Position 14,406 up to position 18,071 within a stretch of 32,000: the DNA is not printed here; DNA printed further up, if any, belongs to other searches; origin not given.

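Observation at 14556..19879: SNF2-family ATPase + HelD/UvrD-like SF1 helicase operon: candidate undescribed two-helicase defence module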

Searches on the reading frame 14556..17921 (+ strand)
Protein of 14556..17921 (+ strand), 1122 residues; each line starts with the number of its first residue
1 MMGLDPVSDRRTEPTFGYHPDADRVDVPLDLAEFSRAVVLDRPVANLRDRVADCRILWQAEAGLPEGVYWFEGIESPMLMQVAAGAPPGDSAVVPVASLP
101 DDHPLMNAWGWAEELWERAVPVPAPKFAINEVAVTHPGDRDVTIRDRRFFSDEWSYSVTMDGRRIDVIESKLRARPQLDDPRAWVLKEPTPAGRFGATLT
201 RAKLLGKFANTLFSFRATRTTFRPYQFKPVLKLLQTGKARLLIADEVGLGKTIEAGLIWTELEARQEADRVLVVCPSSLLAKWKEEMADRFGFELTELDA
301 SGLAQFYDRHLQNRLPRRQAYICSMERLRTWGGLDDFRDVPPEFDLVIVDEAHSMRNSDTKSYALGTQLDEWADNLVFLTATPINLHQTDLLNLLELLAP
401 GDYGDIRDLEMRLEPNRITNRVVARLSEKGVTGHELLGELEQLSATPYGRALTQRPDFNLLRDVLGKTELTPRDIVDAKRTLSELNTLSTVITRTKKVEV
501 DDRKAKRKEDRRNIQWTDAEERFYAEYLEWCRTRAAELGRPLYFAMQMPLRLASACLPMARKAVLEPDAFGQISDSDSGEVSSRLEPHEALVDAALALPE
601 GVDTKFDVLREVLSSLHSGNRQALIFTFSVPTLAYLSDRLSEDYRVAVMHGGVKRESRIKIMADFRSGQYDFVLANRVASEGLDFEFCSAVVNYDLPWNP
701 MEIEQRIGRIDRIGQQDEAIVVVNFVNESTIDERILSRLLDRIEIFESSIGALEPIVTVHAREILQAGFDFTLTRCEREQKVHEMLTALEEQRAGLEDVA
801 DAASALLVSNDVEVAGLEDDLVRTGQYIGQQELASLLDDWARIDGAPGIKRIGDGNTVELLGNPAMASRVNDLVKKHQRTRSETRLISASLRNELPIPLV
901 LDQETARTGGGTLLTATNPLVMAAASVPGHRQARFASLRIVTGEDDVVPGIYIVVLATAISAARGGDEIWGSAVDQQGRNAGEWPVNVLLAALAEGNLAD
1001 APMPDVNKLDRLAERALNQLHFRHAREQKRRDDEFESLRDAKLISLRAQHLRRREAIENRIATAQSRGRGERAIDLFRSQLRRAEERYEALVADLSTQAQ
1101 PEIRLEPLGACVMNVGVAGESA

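Call 7: search_protein_families(library=padloc, proteins=[window:14556-17921:+], max_evalue=0.01)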
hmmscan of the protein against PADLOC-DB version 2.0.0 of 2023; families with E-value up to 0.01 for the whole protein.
window:14556-17921:+ (1122 aa): 55 families (the best 25 are shown)
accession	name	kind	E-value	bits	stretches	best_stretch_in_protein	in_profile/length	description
PDLC02623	DrmD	-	1.3e-123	411.8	1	199-1069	79-979/1040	DrmD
PDLC02621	DrmD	-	3.3e-71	238.8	2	222-400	122-318/1040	DrmD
PDLC02500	BrxHI|BrxHII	-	1.1e-56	191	2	597-751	453-610/933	BrxHI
PDLC02572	DrmA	-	1.2e-50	170.4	2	221-400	118-313/1043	DrmA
PDLC02504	BrxHI|BrxHII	-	3.9e-50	168.7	2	588-753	452-620/971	BrxHII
PDLC00659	HmaA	-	4.1e-49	165.3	2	602-750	488-646/1176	SNF2 helicase / DEAD-box helicase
PDLC02632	DrmD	-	2.9e-44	149.6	2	220-399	122-317/662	DrmD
PDLC02619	DrmD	-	6.1e-43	145.1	2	660-772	481-587/872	DrmD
PDLC02620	DrmD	-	7.1e-42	141.4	2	620-751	484-614/1060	DrmD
PDLC02633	DrmD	-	1e-38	130.9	2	221-401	125-321/839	DrmD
PDLC02843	DpdE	-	2.3e-38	129.8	2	224-403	161-317/1091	DpdE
PDLC02840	DpdE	-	9.9e-38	128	2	221-444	159-364/1091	DpdE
PDLC02844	DpdE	-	4e-35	119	2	212-405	144-327/1074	DpdE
PDLC02634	DrmD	-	2e-31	106.6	2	215-398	85-271/900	DrmD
PDLC02193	PLD_Helicase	-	2.5e-31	106.7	2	660-744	744-828/905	-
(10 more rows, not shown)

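Call 8: search_protein_families(library=pfam, proteins=[window:14556-17921:+], max_evalue=0.01)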
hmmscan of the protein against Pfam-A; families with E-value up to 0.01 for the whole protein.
window:14556-17921:+ (1122 aa): 4 families
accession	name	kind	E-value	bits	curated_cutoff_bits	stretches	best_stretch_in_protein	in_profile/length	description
PF00271.37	Helicase_C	-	6.7e-25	87.9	23.5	1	605-714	2-110/110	Helicase conserved C-terminal domain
PF00176.29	SNF2-rel_dom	-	6.2e-21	75.2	24.9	1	238-526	17-251/290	SNF2-related domain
PF04851.21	ResIII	-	4.6e-10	40.1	22.5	1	221-384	3-163/164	Type III restriction enzyme, res subunit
PF00270.35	DEAD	-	1.7e-08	34.8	26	1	232-386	9-164/167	DEAD/DEAH box helicase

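Call 9: search_protein_families(library=ncbifam, proteins=[window:14556-17921:+], max_evalue=0.01)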
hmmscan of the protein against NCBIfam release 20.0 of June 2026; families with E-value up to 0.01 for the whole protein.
window:14556-17921:+ (1122 aa): 33 families (the best 25 are shown)
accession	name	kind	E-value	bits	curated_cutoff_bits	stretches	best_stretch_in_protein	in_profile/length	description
NF038317.1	DISARM_DrmD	equivalog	1.2e-97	328.4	610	1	220-1102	106-993/1021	DISARM system SNF2-like helicase DrmD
NF041062.1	DpdE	equivalog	5.4e-57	193.5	500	1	212-774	144-704/1048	protein DpdE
NF003426.0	PRK04914.1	equivalog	2.7e-50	171.5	576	2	211-443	143-376/959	RNA polymerase-associated protein RapA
NF042964.1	phospholipD_antiphage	equivalog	3.3e-44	151.5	1100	2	473-756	528-832/895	phospholipase D-like domain-containing anti-phage protein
NF038318.1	DISARM_DrmD_b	equivalog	4.2e-43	147.6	950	2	660-772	478-584/868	DISARM system SNF2-like helicase DrmD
NF058637.1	helic_SCO1167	equivalog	1.6e-26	92.7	1200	2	603-758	762-918/932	SCO1167/SCO6262 family helicase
NF053675.1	pilus_reg_Snf2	equivalog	1.4e-25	89.6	1100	2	220-422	583-774/1029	pilus expression-regulating Snf2 family helicase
NF053631.1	RNA_helic_CshA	equivalog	9.7e-16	57.6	646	1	604-728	223-346/434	degradosome RNA helicase CshA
NF007882.0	PRK10590.1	equivalog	6.6e-15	55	743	1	610-766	233-389/456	ATP-dependent RNA helicase RhlE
NF008394.0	PRK11192.1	equivalog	3.1e-13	49.3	507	1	602-726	231-354/441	ATP-dependent RNA helicase SrmB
NF053636.1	DDHlcsCsdAPsy1082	equivalog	5.4e-13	48.3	890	1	603-760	228-381/512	DEAD/DEAH box helicase CsdA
NF002340.1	PRK01297.1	equivalog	9.2e-13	47.7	564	1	606-722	237-352/372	ATP-dependent RNA helicase RhlB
NF008744.0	PRK11776.1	equivalog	1.7e-12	46.7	524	1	604-729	228-352/460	ATP-dependent RNA helicase DbpA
NF003419.0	PRK04837.1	equivalog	1.8e-12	46.7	588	1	641-721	278-358/424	ATP-dependent RNA helicase RhlB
NF053711.1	RNA_heli_RhlE1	exception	1.3e-11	43.9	750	1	620-743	244-370/434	RNA helicase RhlE1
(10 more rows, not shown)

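Call 26: find_homologous_proteins(query=window:14556-17921:+)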
Query window:14556-17921:+ (1122 aa): 7048 proteins with E <= 0.001 among 8000 candidates; the best 120 are listed.
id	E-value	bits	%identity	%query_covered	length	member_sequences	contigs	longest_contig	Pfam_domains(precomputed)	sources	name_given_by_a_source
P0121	0.0e+0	2515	100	100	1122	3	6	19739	PF00270.36,PF00176.30,PF00271.38,PF04851.22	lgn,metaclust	metaclust:status=active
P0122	0.0e+0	2216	88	100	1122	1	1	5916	PF00270.36,PF00176.30,PF00271.38,PF04851.22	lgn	-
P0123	0.0e+0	1898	76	100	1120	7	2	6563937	PF00270.36,PF00176.30,PF00271.38,PF04851.22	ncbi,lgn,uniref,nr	ncbi:hypothetical protein CQY21_20155 [Mycolicibacterium boenickei]|uniref:RNA polymerase-associated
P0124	0.0e+0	1890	75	99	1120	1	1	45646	PF00270.36,PF00176.30,PF00271.38,PF04851.22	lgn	-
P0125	0.0e+0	1889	75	99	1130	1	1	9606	PF00270.36,PF00176.30,PF00271.38,PF04851.22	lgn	-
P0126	0.0e+0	1888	75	99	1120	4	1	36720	PF00270.36,PF00176.30,PF00271.38,PF04851.22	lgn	-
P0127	0.0e+0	1880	76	99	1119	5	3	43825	PF00270.36,PF00176.30,PF00271.38,PF04851.22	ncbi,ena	-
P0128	0.0e+0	1877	75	100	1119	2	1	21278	PF00270.36,PF00176.30,PF00271.38,PF04851.22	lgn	-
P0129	0.0e+0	1856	74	99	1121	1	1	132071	PF00270.36,PF00176.30,PF00271.38,PF04851.22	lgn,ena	-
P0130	0.0e+0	1853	74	99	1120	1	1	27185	PF00270.36,PF00176.30,PF00271.38,PF04851.22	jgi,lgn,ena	-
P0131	0.0e+0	1849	73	99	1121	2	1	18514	PF00270.36,PF00176.30,PF00271.38,PF04851.22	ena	-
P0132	0.0e+0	1846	73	99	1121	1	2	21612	PF00270.36,PF00176.30,PF00271.38,PF04851.22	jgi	jgi:superfamily II DNA or RNA helicase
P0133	0.0e+0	1844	74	99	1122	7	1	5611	PF00270.36,PF00176.30,PF00271.38,PF04851.22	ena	-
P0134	0.0e+0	1835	73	99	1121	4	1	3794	PF00270.36,PF00176.30,PF00271.38,PF04851.22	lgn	-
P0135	0.0e+0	1829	72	99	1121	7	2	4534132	PF00270.36,PF00176.30,PF00271.38,PF04851.22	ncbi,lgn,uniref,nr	ncbi:DEAD/DEAH box helicase [Mycobacterium sp. TY815]|uniref:DEAD/DEAH box helicase n=1 Tax=Mycobact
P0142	0.0e+0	1797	72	98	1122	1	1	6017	PF00270.36,PF00176.30,PF00271.38,PF04851.22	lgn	-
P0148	0.0e+0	1772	71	99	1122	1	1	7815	PF00270.36,PF00176.30,PF00271.38,PF04851.22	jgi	jgi:superfamily II DNA or RNA helicase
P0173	0.0e+0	1708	69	98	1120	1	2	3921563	PF00270.36,PF00176.30,PF00271.38,PF04851.22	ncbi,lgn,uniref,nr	ncbi:DEAD/DEAH box helicase [Mycolicibacillus parakoreensis]|uniref:DEAD/DEAH box helicase n=1 Tax=M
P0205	0.0e+0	1645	67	98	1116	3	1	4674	PF00270.36,PF00176.30,PF00271.38,PF04851.22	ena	-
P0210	0.0e+0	1640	67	99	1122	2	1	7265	PF00270.36,PF00176.30,PF00271.38,PF04851.22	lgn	-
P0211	0.0e+0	1637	67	98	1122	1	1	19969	PF00270.36,PF00176.30,PF00271.38,PF04851.22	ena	-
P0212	0.0e+0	1624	66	98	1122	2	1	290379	PF00270.36,PF00176.30,PF00271.38,PF04851.22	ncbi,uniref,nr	ncbi:helicase-related protein [Pseudarthrobacter sp. BRE9]|uniref:helicase-related protein n=1 Tax=P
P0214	0.0e+0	1620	66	99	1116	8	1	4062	PF00270.36,PF00176.30,PF00271.38,PF04851.22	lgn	-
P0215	0.0e+0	1619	67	98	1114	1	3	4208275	PF00270.36,PF00176.30,PF00271.38,PF04851.22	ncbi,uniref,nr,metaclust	ncbi:hypothetical protein GCM10023221_27290 [Luteimicrobium xylanilyticum]|uniref:RNA polymerase-ass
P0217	0.0e+0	1611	65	99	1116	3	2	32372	PF00270.36,PF00176.30,PF00271.38,PF04851.22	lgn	-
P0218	0.0e+0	1606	65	98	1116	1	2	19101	PF00270.36,PF00176.30,PF00271.38,PF04851.22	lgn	-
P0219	0.0e+0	1605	66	99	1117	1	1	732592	PF00270.36,PF00176.30,PF00271.38,PF04851.22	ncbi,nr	ncbi:hypothetical protein CYL16_06840 [Mycobacterium sp. EPG1]|nr:hypothetical protein CYL16_06840 [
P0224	0.0e+0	1585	66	98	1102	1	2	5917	PF00270.36,PF00176.30,PF00271.38,PF04851.22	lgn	-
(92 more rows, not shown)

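Call 42: predict_structure(alignment_id=A2)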
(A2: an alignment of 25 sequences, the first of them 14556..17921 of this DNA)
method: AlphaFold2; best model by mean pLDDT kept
length: 1122 residues; sequences in the alignment: 25
mean_pLDDT: 69.8   pTM: 0.39
mean pLDDT of the five models: 69.8, 68.8, 65.2, 60.6, 59.9
residues with pLDDT >= 90: 102; 70-90: 586; 50-70: 198; < 50: 236
segments of 3 or more residues with pLDDT < 50: 1-11, 178-230, 246-250, 354-361, 400-402, 489-506, 540-545, 547-553, 573-583, 697-718, 731-773, 798-828, 928-935, 1120-1122
pLDDT, mean of each block of 10 residues (from residue 1): 34 81 87 90 88 89 86 89 83 86 88 91 89 75 86 82 74 67 40 34 32 37 40 54 49 60 63 81 71 78 86 82 84 73 82 47 64 75 61 61 58 77 78 85 81 80 84 81 65 32 44 79 80 64 47 61 71 43 60 82 83 88 77 83 88 73 82 74 58 58 37 39 64 34 30 36 40 58 67 50 28 34 39 76 81 80 88 71 83 88 69 75 65 56 80 87 71 86 88 76 75 86 84 84 88 93 86 87 92 81 76 76 35
secondary structure, 60 per line:
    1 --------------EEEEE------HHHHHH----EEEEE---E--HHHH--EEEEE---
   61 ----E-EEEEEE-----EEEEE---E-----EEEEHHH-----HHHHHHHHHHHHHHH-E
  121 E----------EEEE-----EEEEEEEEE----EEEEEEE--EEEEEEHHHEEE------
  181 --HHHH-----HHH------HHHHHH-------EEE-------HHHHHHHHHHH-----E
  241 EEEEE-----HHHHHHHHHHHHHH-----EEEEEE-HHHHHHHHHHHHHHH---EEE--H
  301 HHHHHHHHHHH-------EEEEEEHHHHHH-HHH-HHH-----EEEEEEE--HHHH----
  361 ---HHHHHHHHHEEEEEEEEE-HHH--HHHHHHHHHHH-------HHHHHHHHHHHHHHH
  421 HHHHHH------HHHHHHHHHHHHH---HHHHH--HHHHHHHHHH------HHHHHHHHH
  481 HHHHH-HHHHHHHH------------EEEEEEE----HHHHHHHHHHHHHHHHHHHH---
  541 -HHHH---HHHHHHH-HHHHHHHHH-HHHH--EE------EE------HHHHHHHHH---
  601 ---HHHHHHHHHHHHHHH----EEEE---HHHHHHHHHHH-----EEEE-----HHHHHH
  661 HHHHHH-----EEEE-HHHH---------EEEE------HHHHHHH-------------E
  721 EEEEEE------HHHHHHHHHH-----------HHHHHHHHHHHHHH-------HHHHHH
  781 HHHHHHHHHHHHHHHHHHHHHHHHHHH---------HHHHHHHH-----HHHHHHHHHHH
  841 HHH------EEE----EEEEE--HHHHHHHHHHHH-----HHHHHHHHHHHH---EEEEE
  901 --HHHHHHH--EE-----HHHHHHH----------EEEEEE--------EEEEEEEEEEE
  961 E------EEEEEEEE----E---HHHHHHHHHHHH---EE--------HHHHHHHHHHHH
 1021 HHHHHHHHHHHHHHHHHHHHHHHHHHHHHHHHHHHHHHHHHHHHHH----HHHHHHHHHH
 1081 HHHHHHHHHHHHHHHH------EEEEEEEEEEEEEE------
elements in order (helices of 4 or more, strands of 3 or more residues): E15-19 H26-31 E36-40 H47-50 E53-57 E67-72 E78-82 E92-95 H104-118 E132-135 E141-149 E154-160 E163-168 E172-174 H183-186 H201-206 E214-216 H224-234 E240-245 H251-264 E270-275 H277-291 E295-297 H300-311 E319-324 H325-330 E344-350 H353-356 H364-372 E373-381 H388-398 H406-426 H433-445 H449-453 H456-465 H472-485 H487-494 E507-513 H518-537 H542-545 H549-555 H557-565 H567-570 H589-597 H604-618 E623-626 H630-640 E646-649 H655-666 E672-675 H677-680 E690-693 H700-706 E720-726 H733-742 H754-767 H775-807 H817-824 H830-843 E850-852 E857-861 H864-875 H881-892 E896-900 H903-909 H919-925 E936-941 E950-961 E968-975 H984-995 H1009-1066 H1071-1096 E1103-1116
